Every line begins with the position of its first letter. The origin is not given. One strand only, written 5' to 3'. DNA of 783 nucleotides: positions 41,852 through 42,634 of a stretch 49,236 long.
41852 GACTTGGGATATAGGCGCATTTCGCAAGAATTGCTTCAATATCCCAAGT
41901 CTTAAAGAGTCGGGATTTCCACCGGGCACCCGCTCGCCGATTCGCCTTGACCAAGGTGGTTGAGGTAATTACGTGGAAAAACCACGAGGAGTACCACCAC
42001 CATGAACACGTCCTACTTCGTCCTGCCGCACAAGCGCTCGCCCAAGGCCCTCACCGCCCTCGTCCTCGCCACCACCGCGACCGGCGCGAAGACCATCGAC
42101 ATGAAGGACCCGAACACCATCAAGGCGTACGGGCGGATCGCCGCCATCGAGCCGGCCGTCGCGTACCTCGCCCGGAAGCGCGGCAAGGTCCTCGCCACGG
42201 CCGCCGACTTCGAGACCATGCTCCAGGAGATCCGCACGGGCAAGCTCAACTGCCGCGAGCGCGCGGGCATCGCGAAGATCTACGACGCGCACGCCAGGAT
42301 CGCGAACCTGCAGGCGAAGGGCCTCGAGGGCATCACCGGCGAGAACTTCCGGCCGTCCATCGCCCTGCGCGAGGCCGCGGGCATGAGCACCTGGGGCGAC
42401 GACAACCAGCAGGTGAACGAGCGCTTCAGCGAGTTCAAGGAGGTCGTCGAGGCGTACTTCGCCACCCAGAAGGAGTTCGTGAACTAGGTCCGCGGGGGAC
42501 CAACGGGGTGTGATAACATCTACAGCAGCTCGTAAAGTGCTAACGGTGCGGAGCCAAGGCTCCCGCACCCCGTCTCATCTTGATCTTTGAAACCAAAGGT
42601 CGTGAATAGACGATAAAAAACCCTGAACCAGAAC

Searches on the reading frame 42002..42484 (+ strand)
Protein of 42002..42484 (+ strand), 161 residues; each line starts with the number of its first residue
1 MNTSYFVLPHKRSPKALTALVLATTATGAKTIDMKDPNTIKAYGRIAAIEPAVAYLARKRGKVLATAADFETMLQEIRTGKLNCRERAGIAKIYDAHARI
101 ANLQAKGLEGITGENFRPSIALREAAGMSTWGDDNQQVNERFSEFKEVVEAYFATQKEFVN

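Call 5: search_protein_families(library=pfam, proteins=[window:42002-42484:+], max_evalue=10)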
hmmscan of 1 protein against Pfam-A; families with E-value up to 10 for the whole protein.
window:42002-42484:+ (161 aa): 1 family
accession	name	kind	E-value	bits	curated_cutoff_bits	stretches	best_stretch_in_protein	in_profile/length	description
PF14090.12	HTH_39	-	0.042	14.2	21.3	1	74-109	7-43/70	Winged helix-turn-helix domain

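Call 6: search_protein_families(library=phrogs, proteins=[window:42002-42484:+], max_evalue=10)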
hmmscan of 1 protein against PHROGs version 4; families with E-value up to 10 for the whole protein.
window:42002-42484:+ (161 aa): 0 families

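Call 7: find_homologous_proteins(query=window:42002-42484:+, max_evalue=0.01)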
Query window:42002-42484:+ (161 aa): 1 proteins with E <= 0.01 among 322 candidates.
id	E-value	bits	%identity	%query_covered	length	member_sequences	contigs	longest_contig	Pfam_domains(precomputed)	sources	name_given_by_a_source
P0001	5.0e-99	346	100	100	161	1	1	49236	-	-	-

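Call 16: find_encoding_contigs(protein=window:42002-42484:+, flank=6000, max_places=10)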
Protein window:42002-42484:+ (161 aa): no gene with exactly this product is on record in the collection.

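Call 23: predict_structure(protein=window:42002-42484:+)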
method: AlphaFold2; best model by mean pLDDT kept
length: 161 residues; sequences in the alignment: 1
mean_pLDDT: 65.6   pTM: 0.65
mean pLDDT of the five models: 65.6, 54.7, 53.3, 39.9, 37.5
residues with pLDDT >= 90: 10; 70-90: 68; 50-70: 31; < 50: 52
segments of 3 or more residues with pLDDT < 50: 1-21, 23-26, 28-30, 109-128, 158-161
pLDDT, mean of each block of 10 residues (from residue 1): 29 41 47 63 75 86 79 87 89 81 61 42 47 78 88 60 36
secondary structure, 60 per line:
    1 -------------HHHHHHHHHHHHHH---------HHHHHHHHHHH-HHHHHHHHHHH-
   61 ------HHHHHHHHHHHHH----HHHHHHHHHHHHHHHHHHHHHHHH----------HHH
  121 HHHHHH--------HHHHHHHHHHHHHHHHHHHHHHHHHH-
elements in order: H14-27 H37-47 H49-59 H67-79 H84-107 H118-126 H135-160

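Call 24: search_protein_representatives(protein=window:42002-42484:+)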
Query: 161 residues. Proteins with E-value up to 0.001 (for the whole library): 3; up to 1e-10: 3; up to 1e-30: 1. The best 3 are listed.
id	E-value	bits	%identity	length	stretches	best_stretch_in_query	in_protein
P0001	1.6e-99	346.1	100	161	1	1-161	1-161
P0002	4.8e-27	111.0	42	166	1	17-159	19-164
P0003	1.3e-19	86.9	43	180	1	33-154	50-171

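Call 27: find_encoding_contigs(protein=P0002, flank=10000, max_places=10)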
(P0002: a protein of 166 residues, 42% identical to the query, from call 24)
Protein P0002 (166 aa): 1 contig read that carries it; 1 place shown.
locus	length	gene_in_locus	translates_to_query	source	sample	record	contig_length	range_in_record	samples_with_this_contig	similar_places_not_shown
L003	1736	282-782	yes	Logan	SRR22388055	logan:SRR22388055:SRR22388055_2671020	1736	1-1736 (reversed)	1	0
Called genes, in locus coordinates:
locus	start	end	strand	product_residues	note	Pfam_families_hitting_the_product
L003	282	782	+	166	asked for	-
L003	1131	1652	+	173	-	PF00466:Ribosomal_L10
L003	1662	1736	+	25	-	?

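Call 28: find_encoding_contigs(protein=P0003, flank=10000, max_places=10)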
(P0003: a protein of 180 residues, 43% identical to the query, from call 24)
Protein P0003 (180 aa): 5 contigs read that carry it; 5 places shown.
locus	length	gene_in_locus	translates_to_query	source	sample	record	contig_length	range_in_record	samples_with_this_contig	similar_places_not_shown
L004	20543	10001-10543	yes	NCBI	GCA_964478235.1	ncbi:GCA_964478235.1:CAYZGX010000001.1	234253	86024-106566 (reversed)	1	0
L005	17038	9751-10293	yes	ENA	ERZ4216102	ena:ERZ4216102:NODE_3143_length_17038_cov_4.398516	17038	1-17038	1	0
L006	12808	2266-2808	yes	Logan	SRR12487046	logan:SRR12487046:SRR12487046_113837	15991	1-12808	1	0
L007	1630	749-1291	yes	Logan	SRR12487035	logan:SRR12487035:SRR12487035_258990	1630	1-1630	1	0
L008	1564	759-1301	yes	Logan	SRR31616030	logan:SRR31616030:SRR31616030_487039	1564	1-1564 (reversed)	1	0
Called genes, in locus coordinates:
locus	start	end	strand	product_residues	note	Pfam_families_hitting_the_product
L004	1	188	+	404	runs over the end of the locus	-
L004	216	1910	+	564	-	PF16927:HisKA_7TM, PF00512:HisKA, PF02518:HATPase_c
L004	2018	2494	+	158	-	PF04519:Bactofilin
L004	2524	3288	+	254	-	PF00781:DAGK_cat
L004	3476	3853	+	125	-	-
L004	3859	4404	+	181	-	PF01209:Ubie_methyltran, PF01728:FtsJ (faint), PF13847:Methyltransf_31, PF08241:Methyltransf_11, PF08242:Methyltransf_12 (weak), PF13649:Methyltransf_25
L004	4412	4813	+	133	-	-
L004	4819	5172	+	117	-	PF08378:NERD (weak), PF02021:UPF0102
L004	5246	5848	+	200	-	PF00334:NDK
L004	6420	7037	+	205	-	PF02163:Peptidase_M50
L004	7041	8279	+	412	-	PF13742:tRNA_anti_2, PF01336:tRNA_anti-codon, PF02601:Exonuc_VII_L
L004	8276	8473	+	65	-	PF02609:Exonuc_VII_S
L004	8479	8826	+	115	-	PF04020:Phage_holin_4_2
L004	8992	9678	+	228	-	PF00696:AA_kinase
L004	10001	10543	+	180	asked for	-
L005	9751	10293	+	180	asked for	-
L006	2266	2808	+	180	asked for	-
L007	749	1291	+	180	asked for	-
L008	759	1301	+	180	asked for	-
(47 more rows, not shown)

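Call 30: fold_search(model_id=the predicted structure, library=pdb)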
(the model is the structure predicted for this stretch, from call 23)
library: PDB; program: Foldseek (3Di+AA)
matches with E <= 10: 461; with E <= 0.001: 0
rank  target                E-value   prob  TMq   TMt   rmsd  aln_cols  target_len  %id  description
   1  1r2d                  3.1e-01  0.21  0.19  0.20  14.8       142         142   15  Structure of Human Bcl-XL at 1.95 Angstroms (released 2004-02-03)
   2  5f3q_A                4.3e-01  0.28  0.26  0.23  16.6       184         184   10  Crystal structure of a noncanonical Dicer protein from Entamoeba histolytica (released 2016-12-14)
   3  2l7a_MODEL_1_A        4.8e-01  0.41  0.26  0.31  13.3       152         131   14  Solution Structure of the R3 Domain of Talin (released 2011-12-21)
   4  3ihc                  5.3e-01  0.16  0.20  0.22  14.3       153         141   14  Crystal structure of mouse Bcl-xl (wt) at pH 5.0 (released 2010-04-14)
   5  5f3p_B                5.3e-01  0.15  0.22  0.19  16.3       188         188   10  Crystal structure of a noncanonical Dicer protein from Entamoeba histolytica (released 2017-02-08)
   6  1r2e                  5.8e-01  0.16  0.20  0.22  14.4       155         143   15  Human Bcl-XL containing a Glu to Leu mutation at position 92 (released 2004-02-03)
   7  6qz8                  6.8e-01  0.11  0.17  0.17  15.4       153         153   12  Structure of Mcl-1 in complex with compound 10d (released 2019-08-07)
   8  6p3p                  6.8e-01  0.09  0.17  0.17  15.6       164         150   12  Crystal structure of Mcl-1 in complex with compound 65 (released 2019-07-03)
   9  2l7n_MODEL_1_A        7.1e-01  0.11  0.19  0.18  14.8       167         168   10  Solution Structure of the R5 Domain of Talin (released 2011-12-14)
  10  6rsq_D                8.7e-01  0.12  0.22  0.20  17.4       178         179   13  Helical folded domain of mouse CAP1 (released 2019-11-27)
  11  8rbq_D                9.1e-01  0.18  0.24  0.15  17.9       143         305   16  Cryo-EM structure of the NADH:ferredoxin oxidoreductase RNF from Azotobacter vinelandii, dithionite reduced (released 2024-06-26)
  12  7yn1_B                9.1e-01  0.13  0.20  0.11  12.9       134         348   14  Crystal structure of selenomethionine labeled CcbD (released 2023-08-02)
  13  9pw6_B                9.1e-01  0.08  0.17  0.18  15.7       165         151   13  Myeloid cell leukemia-1 (Mcl-1) complexed with compound 8 (released 2025-09-17)
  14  6udy_B                9.1e-01  0.08  0.16  0.17  15.8       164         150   12  X-ray co-crystal structure of compound 5 with Mcl-1 (released 2019-12-11)
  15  1zu2_MODEL_1_A        9.6e-01  0.13  0.19  0.19  14.6       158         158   11  Solution NMR structure of the plant Tom20 mitochondrial import receptor from Arabidopsis thaliana (released 2005-12-06)
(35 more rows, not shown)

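Call 36: find_related_loci(query=A2, collection=genome_contigs, flank=6000)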
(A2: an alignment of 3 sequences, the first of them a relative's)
Query A2 (161 aa) in genome_contigs; peptide patterns used: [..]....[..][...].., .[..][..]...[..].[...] (x = any residue, [..] = any of these).
137 stretches matched a pattern; 1 encode a relative of the query (tblastn E <= 1e-3); 1 distinct loci.
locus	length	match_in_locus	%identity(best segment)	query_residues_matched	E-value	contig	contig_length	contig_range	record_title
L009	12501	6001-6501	39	2-154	5e-28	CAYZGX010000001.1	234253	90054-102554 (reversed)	MAG TPA_asm: uncultured Gammaproteobacteria bacterium isolate SRP278252_co1_182 genome assembly, contig: NODE_28_length_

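Call 37: find_related_loci(query=A2, collection=viral_contigs, flank=6000)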
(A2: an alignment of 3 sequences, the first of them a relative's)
Query A2 (161 aa) in viral_contigs; peptide patterns used: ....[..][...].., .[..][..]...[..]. (x = any residue, [..] = any of these).
45 stretches matched a pattern, but none encodes a relative of the query by tblastn (E <= 1e-3).

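Call 38: find_related_loci(query=A2, collection=metagenome_contigs, flank=6000)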
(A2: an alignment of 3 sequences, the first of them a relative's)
Query A2 (161 aa) in metagenome_contigs; peptide patterns used: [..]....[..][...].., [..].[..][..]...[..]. (x = any residue, [..] = any of these).
229 stretches matched a pattern, but none encodes a relative of the query by tblastn (E <= 1e-3).

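Call 39: find_homologous_proteins(query=A2, max_evalue=0.1)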
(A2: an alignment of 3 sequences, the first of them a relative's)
Query A2 (3 sequences) (161 aa, profile of the alignment): 6 proteins with E <= 0.1 among 8000 candidates.
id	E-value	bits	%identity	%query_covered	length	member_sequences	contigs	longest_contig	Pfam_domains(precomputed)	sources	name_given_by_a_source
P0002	8.0e-80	285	40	95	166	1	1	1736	-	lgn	-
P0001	2.2e-78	280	100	100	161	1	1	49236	-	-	-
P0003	5.8e-71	256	39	95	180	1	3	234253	-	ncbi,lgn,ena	-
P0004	5.6e-59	217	36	86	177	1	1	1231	-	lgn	-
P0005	1.1e-56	209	35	88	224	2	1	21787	-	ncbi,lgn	-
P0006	1.1e-51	193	56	94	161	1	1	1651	-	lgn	-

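Call 40: find_encoding_contigs(protein=P0005, flank=10000, max_places=6)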
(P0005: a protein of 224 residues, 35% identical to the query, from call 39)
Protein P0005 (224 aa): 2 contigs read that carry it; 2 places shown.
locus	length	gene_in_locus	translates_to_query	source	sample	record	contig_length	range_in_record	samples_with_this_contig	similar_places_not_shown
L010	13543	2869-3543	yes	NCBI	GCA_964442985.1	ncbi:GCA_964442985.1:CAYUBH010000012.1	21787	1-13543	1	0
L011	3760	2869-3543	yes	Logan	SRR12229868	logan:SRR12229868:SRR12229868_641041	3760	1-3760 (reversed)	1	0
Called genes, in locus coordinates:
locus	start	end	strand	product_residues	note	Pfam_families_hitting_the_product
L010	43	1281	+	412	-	PF13742:tRNA_anti_2, PF01336:tRNA_anti-codon, PF02601:Exonuc_VII_L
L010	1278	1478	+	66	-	PF02609:Exonuc_VII_S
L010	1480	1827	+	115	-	PF04020:Phage_holin_4_2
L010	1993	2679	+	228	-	PF00696:AA_kinase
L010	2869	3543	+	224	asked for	-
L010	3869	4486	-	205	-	-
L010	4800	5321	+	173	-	PF00466:Ribosomal_L10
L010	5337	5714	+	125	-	PF16320:Ribosomal_L12_N, PF00542:Ribosomal_L12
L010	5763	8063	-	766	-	-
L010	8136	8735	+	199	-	-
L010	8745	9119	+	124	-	PF00814:TsaD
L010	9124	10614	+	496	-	PF13632:Glyco_trans_2_3 (weak)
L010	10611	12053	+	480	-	PF13196:DUF4012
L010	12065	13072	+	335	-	PF06723:MreB_Mbl, PF00012:HSP70, PF11104:PilM_2 (faint), PF14450:FtsA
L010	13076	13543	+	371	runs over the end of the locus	PF13439:Glyco_transf_4, PF13579:Glyco_trans_4_4, PF20706:GT4-conflict, PF00534:Glycos_transf_1, PF13692:Glyco_trans_1_4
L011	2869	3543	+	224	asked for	-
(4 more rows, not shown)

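Call 41: find_encoding_contigs(protein=P0006, flank=10000, max_places=6)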
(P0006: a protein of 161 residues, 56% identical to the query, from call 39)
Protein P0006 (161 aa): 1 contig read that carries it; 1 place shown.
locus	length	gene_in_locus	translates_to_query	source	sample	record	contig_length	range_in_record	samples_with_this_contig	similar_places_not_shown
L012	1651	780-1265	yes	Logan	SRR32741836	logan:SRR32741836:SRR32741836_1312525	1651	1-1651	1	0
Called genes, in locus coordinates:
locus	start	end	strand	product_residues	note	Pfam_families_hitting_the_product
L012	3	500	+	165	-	?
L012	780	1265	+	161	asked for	-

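Call 42: find_encoding_contigs(protein=P0004, flank=10000, max_places=6)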
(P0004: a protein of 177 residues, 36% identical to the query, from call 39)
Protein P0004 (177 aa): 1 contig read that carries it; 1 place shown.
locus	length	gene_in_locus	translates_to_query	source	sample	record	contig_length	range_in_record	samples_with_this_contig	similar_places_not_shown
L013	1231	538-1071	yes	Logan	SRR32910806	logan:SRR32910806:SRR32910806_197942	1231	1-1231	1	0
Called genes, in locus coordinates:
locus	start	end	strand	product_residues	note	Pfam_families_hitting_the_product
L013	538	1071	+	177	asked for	-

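Call 53: search_solved_structures(query=A5, max_evalue=10)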
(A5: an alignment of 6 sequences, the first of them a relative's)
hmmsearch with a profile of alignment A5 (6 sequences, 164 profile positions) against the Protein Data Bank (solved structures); distinct sequences matched with E-value up to 10: 1.
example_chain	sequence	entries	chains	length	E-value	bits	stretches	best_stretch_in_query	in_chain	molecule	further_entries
3nsk_A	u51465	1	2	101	1.4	11.8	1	111-155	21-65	Protein S100-A3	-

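Call 54: search_protein_families(library=ncbifam, alignment_id=A5, max_evalue=10)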
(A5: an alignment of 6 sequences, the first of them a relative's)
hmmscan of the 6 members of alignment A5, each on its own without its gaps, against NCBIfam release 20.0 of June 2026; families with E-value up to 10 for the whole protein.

A. member 1, P0001 (161 aa): 0 families

B. families by the number of members that match (of 6 scanned): 3 families
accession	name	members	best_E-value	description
TIGR04433.1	UrcA_uranyl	1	0.089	UrcA family protein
TIGR00317.1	cobS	1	0.091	adenosylcobinamide-GDP ribazoletransferase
NF006900.1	PRK09390.1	1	0.15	response regulator FixJ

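Call 57: predict_structure(alignment_id=A5)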
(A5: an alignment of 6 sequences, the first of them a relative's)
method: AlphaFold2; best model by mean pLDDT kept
length: 161 residues; sequences in the alignment: 6
mean_pLDDT: 83.7   pTM: 0.82
mean pLDDT of the five models: 83.7, 72.7, 71.5, 70.7, 69.5
residues with pLDDT >= 90: 62; 70-90: 75; 50-70: 21; < 50: 3
segments of 3 or more residues with pLDDT < 50: none
pLDDT, mean of each block of 10 residues (from residue 1): 65 82 70 80 92 95 89 94 92 92 83 73 80 78 94 83 50
secondary structure, 60 per line:
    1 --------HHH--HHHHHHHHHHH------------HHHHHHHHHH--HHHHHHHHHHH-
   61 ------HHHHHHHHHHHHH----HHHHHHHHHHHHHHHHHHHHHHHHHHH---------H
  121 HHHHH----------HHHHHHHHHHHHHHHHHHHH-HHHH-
elements in order: H14-24 H37-46 H49-59 H67-79 H84-110 H120-125 H136-155 H157-160

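Call 62: fold_search(model_id=the predicted structure, library=pdb)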
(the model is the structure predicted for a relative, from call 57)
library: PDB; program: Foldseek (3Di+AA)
matches with E <= 10: 194; with E <= 0.001: 0
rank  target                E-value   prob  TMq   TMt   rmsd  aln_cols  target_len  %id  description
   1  4iwb_A                8.9e-01  0.11  0.20  0.19  13.3       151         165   10  Novel Fold of FliC/FliS Fusion Protein (released 2013-12-11)
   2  2j9b_A                1.0e+00  0.18  0.22  0.26  13.2       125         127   14  THE CRYSTAL STRUCTURE OF CYTOCHROME C' FROM RUBRIVIVAX GELATINOSUS AT 1.5 A RESOLUTION AND PH 6.3 (released 2007-12-04)
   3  6ob6_B                1.4e+00  0.07  0.17  0.09  15.5       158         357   13  Human equilibrative nucleoside transporter-1, S-(4-nitrobenzyl)-6-thioinosine bound, merohedrally twinned (released 2019-07-03)
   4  5ijj_A                1.6e+00  0.11  0.21  0.20  16.4       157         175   13  Structure of the SPX domain of Chaetomium thermophilum Glycerophosphodiester Phosphodiesterase 1 in complex with inosi (released 2016-04-27)
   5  6rsq_D                1.7e+00  0.08  0.23  0.21  15.3       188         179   10  Helical folded domain of mouse CAP1 (released 2019-11-27)
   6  1orj_D                1.8e+00  0.08  0.18  0.21  11.7       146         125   10  FLAGELLAR EXPORT CHAPERONE (released 2003-09-16)
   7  8usz_C                1.8e+00  0.04  0.17  0.05  24.6       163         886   12  Cryo-EM Structure of Full-Length Spike Protein of Omicron XBB.1.5 (released 2024-12-04)
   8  2gmy_A                2.0e+00  0.12  0.24  0.25  13.6       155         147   14  Crystal Structure of a Protein of Unknown Function ATU0492 from Agrobacterium tumefaciens, Putative Antioxidant Defenc (released 2006-05-09)
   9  6ob6_A                2.0e+00  0.06  0.17  0.09  15.6       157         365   13  Human equilibrative nucleoside transporter-1, S-(4-nitrobenzyl)-6-thioinosine bound, merohedrally twinned (released 2019-07-03)
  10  1fnt_c                2.0e+00  0.04  0.16  0.14  16.5       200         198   12  CRYSTAL STRUCTURE OF THE 20S PROTEASOME FROM YEAST IN COMPLEX WITH THE PROTEASOME ACTIVATOR PA26 FROM TRYPANOSOME BRUC (released 2001-04-11)
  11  8hi1_C                2.1e+00  0.08  0.20  0.14  15.0       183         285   12  Streptococcus thermophilus Cas1-Cas2- prespacer ternary complex (released 2023-09-13)
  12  5che_E                2.2e+00  0.06  0.17  0.21  16.8       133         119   15  Crystal structure of Arabidopsis glutamyl-tRNA reductase in complex with its regulatory proteins (released 2016-02-03)
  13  1xf6_C                2.3e+00  0.12  0.28  0.27  11.8       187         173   13  High resolution crystal structure of phycoerythrin 545 from the marine cryptophyte rhodomonas CS24 (released 2004-11-30)
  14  9fl8_D                2.3e+00  0.05  0.18  0.14  18.2       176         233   11  Stapled peptide bound to NOT9-NOT1 complex (released 2025-01-29)
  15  2gmy_C                2.4e+00  0.08  0.21  0.22  11.7       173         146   14  Crystal Structure of a Protein of Unknown Function ATU0492 from Agrobacterium tumefaciens, Putative Antioxidant Defenc (released 2006-05-09)
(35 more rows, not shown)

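Call 66: fold_search(model_id=the predicted structure, library=viral)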
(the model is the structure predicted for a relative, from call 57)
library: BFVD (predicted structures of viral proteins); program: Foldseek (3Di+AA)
matches with E <= 10: 236; with E <= 0.001: 0
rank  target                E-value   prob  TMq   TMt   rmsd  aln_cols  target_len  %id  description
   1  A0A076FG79            4.1e-01  0.23  0.26  0.16  16.7       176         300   14  Uncharacterized protein [Aureococcus anophagefferens virus]
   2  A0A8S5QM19            1.1e+00  0.08  0.20  0.13  20.3       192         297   14  Uncharacterized protein [Podoviridae sp. ctdRZ1]
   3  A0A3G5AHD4            1.1e+00  0.07  0.19  0.08  22.9       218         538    8  Uncharacterized protein [Sylvanvirus sp.]
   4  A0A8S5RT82            1.2e+00  0.21  0.33  0.18  11.2       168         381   17  Uncharacterized protein [Siphoviridae sp. gcode 4]
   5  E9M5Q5                1.3e+00  0.13  0.25  0.24  15.0       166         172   13  V-Bcl-2-like protein [Cricetid gammaherpesvirus 2]
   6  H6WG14                1.3e+00  0.10  0.22  0.07  14.8       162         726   11  Virion structural protein and packaging [Cyanophage S-TIM5]
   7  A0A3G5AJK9            1.3e+00  0.07  0.18  0.10  15.9       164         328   10  Uncharacterized protein [Sylvanvirus sp.]
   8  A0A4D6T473            1.5e+00  0.12  0.21  0.22  14.1       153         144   14  (no name in the UniProt tables at hand)
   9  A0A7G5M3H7            1.5e+00  0.10  0.22  0.23  14.9       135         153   13  (no name in the UniProt tables at hand)
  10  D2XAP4                1.6e+00  0.13  0.27  0.17  12.4       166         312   14  Ribonuclease III [Marseillevirus marseillevirus]
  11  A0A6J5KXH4            1.8e+00  0.07  0.17  0.21  14.8       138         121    6  Uncharacterized protein [uncultured Caudovirales phage]
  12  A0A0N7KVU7            1.9e+00  0.08  0.22  0.15  16.1       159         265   13  (no name in the UniProt tables at hand)
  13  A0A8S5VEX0            1.9e+00  0.07  0.21  0.18  15.8       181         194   10  Uncharacterized protein [Siphoviridae sp. ctSXZ3]
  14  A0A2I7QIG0            1.9e+00  0.07  0.17  0.21  15.9       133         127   14  (no name in the UniProt tables at hand)
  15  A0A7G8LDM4            1.9e+00  0.07  0.19  0.19  14.8       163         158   12  (no name in the UniProt tables at hand)
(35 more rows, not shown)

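Call 85: find_homologous_proteins(query=A5, max_evalue=1)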
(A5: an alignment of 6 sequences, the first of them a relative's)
Query A5 (6 sequences) (161 aa, profile of the alignment): 5 proteins with E <= 1 among 6825 candidates.
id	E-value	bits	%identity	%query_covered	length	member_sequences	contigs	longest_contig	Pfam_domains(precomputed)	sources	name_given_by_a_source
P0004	1.0e-72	261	36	86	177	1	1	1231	-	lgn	-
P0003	2.8e-72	260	39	95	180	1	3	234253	-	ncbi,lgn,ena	-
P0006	1.4e-71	257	56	94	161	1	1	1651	-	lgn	-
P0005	7.3e-71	255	35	88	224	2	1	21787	-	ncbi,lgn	-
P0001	1.3e-67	245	100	100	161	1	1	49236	-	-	-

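Call 87: search_protein_families(library=padloc, alignment_id=A5, max_evalue=1)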
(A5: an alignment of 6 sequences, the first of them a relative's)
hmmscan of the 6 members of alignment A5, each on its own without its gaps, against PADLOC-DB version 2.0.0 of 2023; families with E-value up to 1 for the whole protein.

A. member 1, P0001 (161 aa): 0 families

B. families by the number of members that match (of 6 scanned): 0 families

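Call 88: search_protein_families(library=pfam, alignment_id=A5, max_evalue=1)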
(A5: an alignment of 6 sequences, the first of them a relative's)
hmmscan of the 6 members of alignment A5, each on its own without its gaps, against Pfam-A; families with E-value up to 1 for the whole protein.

A. member 1, P0001 (161 aa): 1 family
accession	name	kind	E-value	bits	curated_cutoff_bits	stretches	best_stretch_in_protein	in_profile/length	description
PF14090.12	HTH_39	-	0.042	14.2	21.3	1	74-109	7-43/70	Winged helix-turn-helix domain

B. families by the number of members that match (of 6 scanned): 3 families
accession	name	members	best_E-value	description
PF02654.20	CobS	1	0.0063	Cobalamin-5-phosphate synthase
PF14090.12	HTH_39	1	0.042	Winged helix-turn-helix domain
PF03370.18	CBM_21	1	0.13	Carbohydrate/starch-binding module (family 21)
